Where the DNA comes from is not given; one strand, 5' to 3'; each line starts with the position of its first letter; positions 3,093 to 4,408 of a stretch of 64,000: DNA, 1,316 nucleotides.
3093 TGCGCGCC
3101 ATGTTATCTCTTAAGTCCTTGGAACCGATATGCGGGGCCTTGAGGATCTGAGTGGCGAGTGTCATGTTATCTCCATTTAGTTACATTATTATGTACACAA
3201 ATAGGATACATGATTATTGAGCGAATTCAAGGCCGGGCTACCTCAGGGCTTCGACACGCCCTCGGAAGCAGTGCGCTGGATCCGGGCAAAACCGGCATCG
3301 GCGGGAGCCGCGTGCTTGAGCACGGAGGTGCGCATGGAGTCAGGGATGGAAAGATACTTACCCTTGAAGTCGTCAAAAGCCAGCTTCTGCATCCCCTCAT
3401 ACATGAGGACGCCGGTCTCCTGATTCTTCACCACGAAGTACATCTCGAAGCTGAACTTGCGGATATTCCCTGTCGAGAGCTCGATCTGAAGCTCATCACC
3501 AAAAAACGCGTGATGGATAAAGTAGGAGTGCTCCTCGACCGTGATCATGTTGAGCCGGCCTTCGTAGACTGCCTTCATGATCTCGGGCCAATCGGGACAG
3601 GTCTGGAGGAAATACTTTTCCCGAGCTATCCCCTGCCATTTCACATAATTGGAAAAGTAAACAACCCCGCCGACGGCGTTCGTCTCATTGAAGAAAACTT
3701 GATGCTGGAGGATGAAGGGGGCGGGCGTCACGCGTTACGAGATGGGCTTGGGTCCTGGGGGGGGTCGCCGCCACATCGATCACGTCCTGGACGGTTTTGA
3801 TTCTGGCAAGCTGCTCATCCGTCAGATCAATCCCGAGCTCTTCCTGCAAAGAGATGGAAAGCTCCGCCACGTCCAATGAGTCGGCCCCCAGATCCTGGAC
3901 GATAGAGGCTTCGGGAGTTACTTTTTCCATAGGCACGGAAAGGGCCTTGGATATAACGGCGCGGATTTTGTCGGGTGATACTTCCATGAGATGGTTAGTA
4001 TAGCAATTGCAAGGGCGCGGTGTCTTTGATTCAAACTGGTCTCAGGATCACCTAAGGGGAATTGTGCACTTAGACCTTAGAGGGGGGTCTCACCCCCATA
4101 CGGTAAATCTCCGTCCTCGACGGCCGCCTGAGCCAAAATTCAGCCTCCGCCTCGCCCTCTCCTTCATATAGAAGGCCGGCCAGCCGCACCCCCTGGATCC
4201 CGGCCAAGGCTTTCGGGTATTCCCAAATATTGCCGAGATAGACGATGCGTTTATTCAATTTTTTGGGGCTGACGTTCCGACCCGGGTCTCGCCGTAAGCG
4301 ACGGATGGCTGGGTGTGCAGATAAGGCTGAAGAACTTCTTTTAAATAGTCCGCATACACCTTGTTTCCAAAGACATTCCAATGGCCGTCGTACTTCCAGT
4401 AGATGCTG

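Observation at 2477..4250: Lower-GC TA / thioesterase / ACP cassette inserted between two direct copies of the formyltransferase 5' end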

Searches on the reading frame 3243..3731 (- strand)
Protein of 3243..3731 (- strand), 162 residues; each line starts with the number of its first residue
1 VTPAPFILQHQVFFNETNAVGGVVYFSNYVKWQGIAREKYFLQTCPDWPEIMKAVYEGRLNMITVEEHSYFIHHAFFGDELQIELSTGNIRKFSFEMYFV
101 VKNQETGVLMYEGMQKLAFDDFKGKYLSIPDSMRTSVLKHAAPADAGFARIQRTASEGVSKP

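Call 6: search_protein_families(library=pfam, proteins=[window:3243-3731:-], max_evalue=0.01)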
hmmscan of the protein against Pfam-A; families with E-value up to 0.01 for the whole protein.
window:3243-3731:- (162 aa): 2 families
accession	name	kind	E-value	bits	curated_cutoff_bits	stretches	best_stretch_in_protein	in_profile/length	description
PF13279.12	4HBT_2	-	3.2e-09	37.7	25.5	1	20-134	8-119/122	Thioesterase-like superfamily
PF03061.28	4HBT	-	0.0025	18.5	20.6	1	21-108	1-77/79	Thioesterase superfamily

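Call 25: find_homologous_proteins(query=window:3243-3731:-)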
Query window:3243-3731:- (162 aa): 67 proteins with E <= 0.001 among 79 candidates.
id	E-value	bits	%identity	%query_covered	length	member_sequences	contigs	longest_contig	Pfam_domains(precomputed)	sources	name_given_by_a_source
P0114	1.6e-105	368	100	100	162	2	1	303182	PF13279.13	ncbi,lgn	-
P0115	1.2e-65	238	67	94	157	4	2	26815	PF13279.13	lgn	-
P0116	2.0e-65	238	67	94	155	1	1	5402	PF13279.13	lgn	-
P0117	3.3e-65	237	67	94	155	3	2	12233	PF13279.13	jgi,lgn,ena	-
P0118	1.5e-64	235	65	96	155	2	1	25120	PF13279.13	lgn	-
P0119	3.0e-63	231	65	96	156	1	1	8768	PF13279.13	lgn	-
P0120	2.8e-60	221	64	91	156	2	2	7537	PF13279.13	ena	-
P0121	5.3e-59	217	63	91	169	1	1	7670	PF13279.13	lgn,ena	-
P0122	6.3e-57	210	59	93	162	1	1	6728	PF13279.13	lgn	-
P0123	7.2e-56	207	61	91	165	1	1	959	PF13279.13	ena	-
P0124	1.1e-54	203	64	85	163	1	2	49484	PF13279.13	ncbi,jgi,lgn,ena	-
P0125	4.2e-54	201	56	94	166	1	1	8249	PF13279.13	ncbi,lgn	-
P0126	1.2e-53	199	62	89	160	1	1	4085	PF13279.13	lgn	-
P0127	1.5e-53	199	65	83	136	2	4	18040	PF13279.13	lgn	-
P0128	3.3e-53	198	60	87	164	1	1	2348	PF13279.13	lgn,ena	-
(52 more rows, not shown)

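Call 26: find_encoding_contigs(protein=P0114, flank=10000, max_places=6)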
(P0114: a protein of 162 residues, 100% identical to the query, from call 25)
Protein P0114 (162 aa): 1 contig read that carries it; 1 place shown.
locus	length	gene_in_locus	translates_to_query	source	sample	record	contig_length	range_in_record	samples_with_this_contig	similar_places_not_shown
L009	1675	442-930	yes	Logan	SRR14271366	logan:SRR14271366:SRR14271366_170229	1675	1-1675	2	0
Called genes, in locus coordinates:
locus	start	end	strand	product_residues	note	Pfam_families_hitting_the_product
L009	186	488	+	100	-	PF00550:PP-binding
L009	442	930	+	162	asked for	PF13279:4HBT_2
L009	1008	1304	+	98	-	-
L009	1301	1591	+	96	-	PF05016:ParE_toxin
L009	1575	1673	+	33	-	?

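Call 27: find_encoding_contigs(protein=P0115, flank=10000, max_places=4)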
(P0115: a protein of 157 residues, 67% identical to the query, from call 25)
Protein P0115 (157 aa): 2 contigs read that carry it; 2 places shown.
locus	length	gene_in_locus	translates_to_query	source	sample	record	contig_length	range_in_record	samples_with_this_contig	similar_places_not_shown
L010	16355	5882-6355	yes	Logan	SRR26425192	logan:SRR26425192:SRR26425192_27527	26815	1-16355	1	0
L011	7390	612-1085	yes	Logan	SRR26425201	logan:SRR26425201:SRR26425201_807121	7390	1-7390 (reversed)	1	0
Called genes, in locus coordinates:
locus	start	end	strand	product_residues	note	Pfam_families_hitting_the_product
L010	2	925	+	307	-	?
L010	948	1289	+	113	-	PF00543:P-II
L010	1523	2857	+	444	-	PF00909:Ammonium_transp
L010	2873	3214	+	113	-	PF00543:P-II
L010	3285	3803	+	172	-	PF00551:Formyl_trans_N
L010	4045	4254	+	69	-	PF12728:HTH_17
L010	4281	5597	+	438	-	PF03349:Toluene_X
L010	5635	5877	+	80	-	PF23297:ACP_SdgA_C (weak), PF00550:PP-binding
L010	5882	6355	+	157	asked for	PF13279:4HBT_2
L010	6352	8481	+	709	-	PF16927:HisKA_7TM, PF01590:GAF, PF13185:GAF_2, PF13492:GAF_3 (weak), PF02518:HATPase_c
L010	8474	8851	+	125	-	PF00072:Response_reg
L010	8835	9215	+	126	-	PF00072:Response_reg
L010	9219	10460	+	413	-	PF01590:GAF, PF13185:GAF_2 (faint), PF13487:HD_5, PF01966:HD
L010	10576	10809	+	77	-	PF04023:FeoA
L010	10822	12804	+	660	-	PF01926:MMR_HSR1, PF02421:FeoB_N, PF07670:Gate, PF07664:FeoB_C, PF07670:Gate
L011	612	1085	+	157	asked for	PF13279:4HBT_2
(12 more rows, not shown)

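Call 28: find_encoding_contigs(protein=P0117, flank=10000, max_places=4)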
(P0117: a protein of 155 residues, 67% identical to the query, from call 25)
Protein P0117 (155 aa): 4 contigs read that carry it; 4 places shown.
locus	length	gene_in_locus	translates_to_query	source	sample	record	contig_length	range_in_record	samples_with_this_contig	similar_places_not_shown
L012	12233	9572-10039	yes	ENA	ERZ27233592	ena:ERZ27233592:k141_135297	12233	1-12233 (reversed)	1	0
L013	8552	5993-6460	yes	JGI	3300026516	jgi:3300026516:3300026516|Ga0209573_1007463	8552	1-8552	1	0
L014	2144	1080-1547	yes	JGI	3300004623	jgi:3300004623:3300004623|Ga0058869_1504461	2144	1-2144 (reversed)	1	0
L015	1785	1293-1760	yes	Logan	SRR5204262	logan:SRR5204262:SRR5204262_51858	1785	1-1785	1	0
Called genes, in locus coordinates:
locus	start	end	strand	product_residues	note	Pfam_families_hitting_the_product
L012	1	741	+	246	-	?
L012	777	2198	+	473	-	PF13231:PMT_2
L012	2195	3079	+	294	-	PF03279:Lip_A_acyltrans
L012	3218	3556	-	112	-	PF00543:P-II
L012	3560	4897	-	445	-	PF00909:Ammonium_transp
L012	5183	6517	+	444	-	PF00909:Ammonium_transp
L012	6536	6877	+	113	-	PF00543:P-II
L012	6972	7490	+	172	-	PF00551:Formyl_trans_N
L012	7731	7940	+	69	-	PF12728:HTH_17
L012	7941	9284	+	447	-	PF03349:Toluene_X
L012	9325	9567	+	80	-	PF23297:ACP_SdgA_C (weak), PF00550:PP-binding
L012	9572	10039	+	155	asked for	PF13279:4HBT_2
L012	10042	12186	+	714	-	PF16927:HisKA_7TM, PF01590:GAF (weak), PF13185:GAF_2, PF13492:GAF_3 (weak), PF00512:HisKA (faint), PF02518:HATPase_c, PF13589:HATPase_c_3 (faint)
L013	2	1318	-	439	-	?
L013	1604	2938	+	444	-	PF00909:Ammonium_transp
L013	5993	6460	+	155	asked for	PF13279:4HBT_2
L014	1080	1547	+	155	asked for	PF13279:4HBT_2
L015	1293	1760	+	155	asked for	PF13279:4HBT_2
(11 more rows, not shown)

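Call 56: search_protein_families(library=ncbifam, proteins=[window:3243-3731:-], max_evalue=0.001)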
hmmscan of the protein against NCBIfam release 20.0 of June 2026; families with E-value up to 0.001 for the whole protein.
window:3243-3731:- (162 aa): 2 families
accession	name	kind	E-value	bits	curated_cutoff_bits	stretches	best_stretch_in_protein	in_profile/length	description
TIGR02799.1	thio_ybgC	equivalog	9.1e-08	32.4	141.35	1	8-134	3-124/126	tol-pal system-associated acyl-CoA thioesterase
TIGR00051.1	TIGR00051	subfamily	5.1e-07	30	68.7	1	12-129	4-116/117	YbgC/FadM family acyl-CoA thioesterase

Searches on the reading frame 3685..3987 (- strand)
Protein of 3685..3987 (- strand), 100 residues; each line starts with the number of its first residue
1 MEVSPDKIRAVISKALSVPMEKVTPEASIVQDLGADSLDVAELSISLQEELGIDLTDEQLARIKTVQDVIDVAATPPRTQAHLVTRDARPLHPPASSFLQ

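Call 6: search_protein_families(library=pfam, proteins=[window:3685-3987:-], max_evalue=0.01)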
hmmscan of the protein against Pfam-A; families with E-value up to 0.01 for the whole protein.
window:3685-3987:- (100 aa): 3 families
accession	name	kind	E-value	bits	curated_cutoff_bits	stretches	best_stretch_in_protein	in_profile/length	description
PF00550.31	PP-binding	-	2.3e-13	50.6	20.8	1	6-71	1-65/67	Phosphopantetheine attachment site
PF10501.15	Ribosomal_L50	-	0.00049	20.7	25.1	1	44-80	44-82/109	Ribosomal subunit 39S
PF23297.2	ACP_SdgA_C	-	0.0052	17.3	27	1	6-72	13-78/95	Highly reducing polyketide synthase sdgA, C-terminal ACP domain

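Call 56: search_protein_families(library=ncbifam, proteins=[window:3685-3987:-], max_evalue=0.001)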
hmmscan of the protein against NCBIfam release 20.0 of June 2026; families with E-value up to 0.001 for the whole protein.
window:3685-3987:- (100 aa): 14 families
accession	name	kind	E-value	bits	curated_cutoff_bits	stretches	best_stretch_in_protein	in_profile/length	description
NF002148.0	PRK00982.1-2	subfamily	9.2e-21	73.5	71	1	6-71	7-72/79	acyl carrier protein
TIGR00517.1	acyl_carrier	equivalog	7.3e-19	67.4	70.45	1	6-71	6-71/77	acyl carrier protein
NF002149.0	PRK00982.1-3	equivalog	6.7e-18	64.4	106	1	6-73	6-73/78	acyl carrier protein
NF002151.0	PRK00982.1-5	equivalog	3.2e-16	59.2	92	1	6-71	6-71/78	acyl carrier protein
NF002150.0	PRK00982.1-4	subfamily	2.2e-14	53.5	66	1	6-71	8-73/80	acyl carrier protein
NF006031.0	PRK08172.1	equivalog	5.3e-13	49.4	76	1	7-72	8-73/82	acyl carrier protein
NF003757.0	PRK05350.1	equivalog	1.8e-11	44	65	1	7-72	10-75/83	acyl carrier protein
NF002147.0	PRK00982.1-1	equivalog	6.3e-11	42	84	1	8-71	12-75/83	acyl carrier protein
NF040636.1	AcpM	exception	2.2e-10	40.4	146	1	9-72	11-74/93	meromycolate extension acyl carrier protein AcpM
NF009104.0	PRK12449.1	equivalog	8.9e-10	38.4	70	1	6-71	8-73/80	acyl carrier protein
NF004533.0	PRK05883.1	equivalog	2.1e-09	37.1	72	1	9-69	29-89/100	acyl carrier protein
NF005079.0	PRK06508.1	equivalog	4.5e-08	33.4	83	1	5-60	5-60/93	acyl carrier protein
NF058660.1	cispen_ACP_AmcB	equivalog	3.7e-06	27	80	1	8-71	6-73/80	cispentacin biosynthesis acyl carrier protein AmcB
NF005502.0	PRK07117.1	equivalog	0.00011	22.3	79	1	22-73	25-75/82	acyl carrier protein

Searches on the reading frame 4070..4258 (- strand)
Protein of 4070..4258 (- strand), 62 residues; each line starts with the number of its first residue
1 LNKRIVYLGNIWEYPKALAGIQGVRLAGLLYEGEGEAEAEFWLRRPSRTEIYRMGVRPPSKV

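Call 6: search_protein_families(library=pfam, proteins=[window:4070-4258:-], max_evalue=0.01)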
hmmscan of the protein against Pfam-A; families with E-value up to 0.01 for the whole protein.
window:4070-4258:- (62 aa): 0 families
